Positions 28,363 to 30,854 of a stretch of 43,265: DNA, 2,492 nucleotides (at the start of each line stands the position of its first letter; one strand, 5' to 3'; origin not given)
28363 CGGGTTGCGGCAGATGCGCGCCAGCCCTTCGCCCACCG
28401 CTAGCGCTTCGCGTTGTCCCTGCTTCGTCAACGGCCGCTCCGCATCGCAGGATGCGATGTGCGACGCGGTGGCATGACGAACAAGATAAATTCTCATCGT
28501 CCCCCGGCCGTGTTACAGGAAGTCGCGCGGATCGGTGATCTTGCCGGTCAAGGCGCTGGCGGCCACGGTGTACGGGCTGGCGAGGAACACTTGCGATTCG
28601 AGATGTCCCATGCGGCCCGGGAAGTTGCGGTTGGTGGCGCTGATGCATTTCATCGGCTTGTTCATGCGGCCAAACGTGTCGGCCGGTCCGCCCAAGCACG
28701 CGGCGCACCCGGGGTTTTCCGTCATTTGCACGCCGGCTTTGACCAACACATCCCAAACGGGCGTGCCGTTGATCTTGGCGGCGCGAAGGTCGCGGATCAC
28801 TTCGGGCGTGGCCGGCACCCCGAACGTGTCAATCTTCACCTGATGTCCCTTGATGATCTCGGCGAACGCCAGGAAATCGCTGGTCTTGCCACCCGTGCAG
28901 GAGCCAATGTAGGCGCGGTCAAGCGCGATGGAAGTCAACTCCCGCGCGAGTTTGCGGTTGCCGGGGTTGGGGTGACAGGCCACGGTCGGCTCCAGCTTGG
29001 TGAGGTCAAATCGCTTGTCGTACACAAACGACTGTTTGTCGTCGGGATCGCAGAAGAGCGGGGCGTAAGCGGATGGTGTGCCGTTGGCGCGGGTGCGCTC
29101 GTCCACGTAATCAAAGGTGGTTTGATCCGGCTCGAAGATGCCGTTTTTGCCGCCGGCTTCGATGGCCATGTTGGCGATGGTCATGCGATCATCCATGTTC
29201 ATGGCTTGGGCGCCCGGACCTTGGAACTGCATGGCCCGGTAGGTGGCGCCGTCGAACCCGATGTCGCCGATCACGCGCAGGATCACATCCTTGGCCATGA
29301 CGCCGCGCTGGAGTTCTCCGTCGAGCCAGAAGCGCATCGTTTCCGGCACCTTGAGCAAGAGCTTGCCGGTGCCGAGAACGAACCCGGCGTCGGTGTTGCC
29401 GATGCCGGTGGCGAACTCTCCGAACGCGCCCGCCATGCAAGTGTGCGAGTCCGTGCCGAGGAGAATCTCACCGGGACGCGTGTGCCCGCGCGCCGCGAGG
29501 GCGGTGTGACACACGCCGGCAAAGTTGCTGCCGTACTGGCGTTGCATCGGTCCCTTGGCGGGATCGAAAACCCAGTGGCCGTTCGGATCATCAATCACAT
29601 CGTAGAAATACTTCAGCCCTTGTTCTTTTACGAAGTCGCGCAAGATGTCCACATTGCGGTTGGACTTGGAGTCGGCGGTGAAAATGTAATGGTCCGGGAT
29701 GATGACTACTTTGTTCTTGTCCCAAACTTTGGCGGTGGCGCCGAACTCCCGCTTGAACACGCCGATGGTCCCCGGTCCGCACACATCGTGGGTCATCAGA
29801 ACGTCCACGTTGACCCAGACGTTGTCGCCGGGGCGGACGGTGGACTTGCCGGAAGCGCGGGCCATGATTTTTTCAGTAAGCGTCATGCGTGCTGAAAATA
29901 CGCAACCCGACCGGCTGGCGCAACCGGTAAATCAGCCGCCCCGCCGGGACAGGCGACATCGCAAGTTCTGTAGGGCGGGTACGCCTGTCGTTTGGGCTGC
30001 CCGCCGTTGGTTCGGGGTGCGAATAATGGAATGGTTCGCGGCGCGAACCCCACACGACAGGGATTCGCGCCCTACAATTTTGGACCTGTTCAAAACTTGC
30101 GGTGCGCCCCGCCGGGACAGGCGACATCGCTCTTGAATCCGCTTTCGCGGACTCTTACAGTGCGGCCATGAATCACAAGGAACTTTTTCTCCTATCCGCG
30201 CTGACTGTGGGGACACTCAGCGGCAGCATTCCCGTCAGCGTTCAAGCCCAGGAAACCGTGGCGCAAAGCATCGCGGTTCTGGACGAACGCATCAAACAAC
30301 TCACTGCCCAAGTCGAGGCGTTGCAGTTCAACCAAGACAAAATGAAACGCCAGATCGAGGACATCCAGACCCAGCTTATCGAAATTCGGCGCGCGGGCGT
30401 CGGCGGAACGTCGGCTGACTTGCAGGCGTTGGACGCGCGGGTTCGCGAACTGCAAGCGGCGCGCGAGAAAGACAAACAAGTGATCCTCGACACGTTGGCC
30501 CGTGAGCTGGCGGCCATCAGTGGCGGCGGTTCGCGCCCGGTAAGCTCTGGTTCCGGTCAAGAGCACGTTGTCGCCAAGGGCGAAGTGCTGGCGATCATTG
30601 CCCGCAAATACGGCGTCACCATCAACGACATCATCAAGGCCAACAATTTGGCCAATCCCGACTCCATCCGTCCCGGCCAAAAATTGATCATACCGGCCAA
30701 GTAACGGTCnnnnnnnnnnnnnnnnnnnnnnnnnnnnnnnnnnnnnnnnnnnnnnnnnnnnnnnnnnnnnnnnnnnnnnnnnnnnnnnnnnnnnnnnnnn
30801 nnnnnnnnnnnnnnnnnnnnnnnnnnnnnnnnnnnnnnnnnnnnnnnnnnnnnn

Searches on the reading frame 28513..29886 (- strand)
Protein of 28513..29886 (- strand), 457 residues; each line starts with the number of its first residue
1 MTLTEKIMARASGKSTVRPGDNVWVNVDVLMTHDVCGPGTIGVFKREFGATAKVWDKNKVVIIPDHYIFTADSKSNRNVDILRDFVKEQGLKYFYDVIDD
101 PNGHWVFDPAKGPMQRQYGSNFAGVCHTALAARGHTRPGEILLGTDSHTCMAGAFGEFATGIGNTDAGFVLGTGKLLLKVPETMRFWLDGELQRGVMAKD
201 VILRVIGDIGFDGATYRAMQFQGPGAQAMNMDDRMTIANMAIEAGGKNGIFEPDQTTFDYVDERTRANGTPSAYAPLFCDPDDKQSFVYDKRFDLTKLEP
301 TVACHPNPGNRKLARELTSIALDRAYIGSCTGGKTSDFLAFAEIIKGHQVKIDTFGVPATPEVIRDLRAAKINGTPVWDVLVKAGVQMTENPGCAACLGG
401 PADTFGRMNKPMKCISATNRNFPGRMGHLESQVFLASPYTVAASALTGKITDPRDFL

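Call 27: search_protein_families(library=pfam, proteins=[window:28513-29886:-])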
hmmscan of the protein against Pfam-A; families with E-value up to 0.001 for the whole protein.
window:28513-29886:- (457 aa): 1 family
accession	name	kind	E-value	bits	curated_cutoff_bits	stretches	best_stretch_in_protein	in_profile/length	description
PF00330.25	Aconitase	-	7.7e-79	266.3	28.7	2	23-311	16-300/463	Aconitase family (aconitate hydratase)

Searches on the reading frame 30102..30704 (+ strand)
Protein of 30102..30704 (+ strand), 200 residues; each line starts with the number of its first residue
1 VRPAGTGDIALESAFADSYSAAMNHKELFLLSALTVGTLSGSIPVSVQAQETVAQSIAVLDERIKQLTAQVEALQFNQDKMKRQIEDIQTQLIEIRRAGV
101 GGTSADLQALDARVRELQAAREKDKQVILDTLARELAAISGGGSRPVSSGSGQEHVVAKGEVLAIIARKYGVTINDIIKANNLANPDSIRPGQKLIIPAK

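Call 25: search_protein_families(library=pfam, proteins=[window:30102-30704:+])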
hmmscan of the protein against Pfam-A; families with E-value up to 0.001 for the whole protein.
window:30102-30704:+ (200 aa): 3 families
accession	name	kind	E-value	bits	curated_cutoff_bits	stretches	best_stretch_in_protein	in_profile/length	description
PF01476.26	LysM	-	2.6e-15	56.5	20.9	1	155-198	1-43/43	LysM domain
PF02996.22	Prefoldin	-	0.0004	20.8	23.2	1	47-92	69-114/120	Prefoldin subunit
PF23473.1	LysM3_LYK4_5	-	0.00099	19.6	29.3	0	156-198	6-47/48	LYK4/5 LysM3 domain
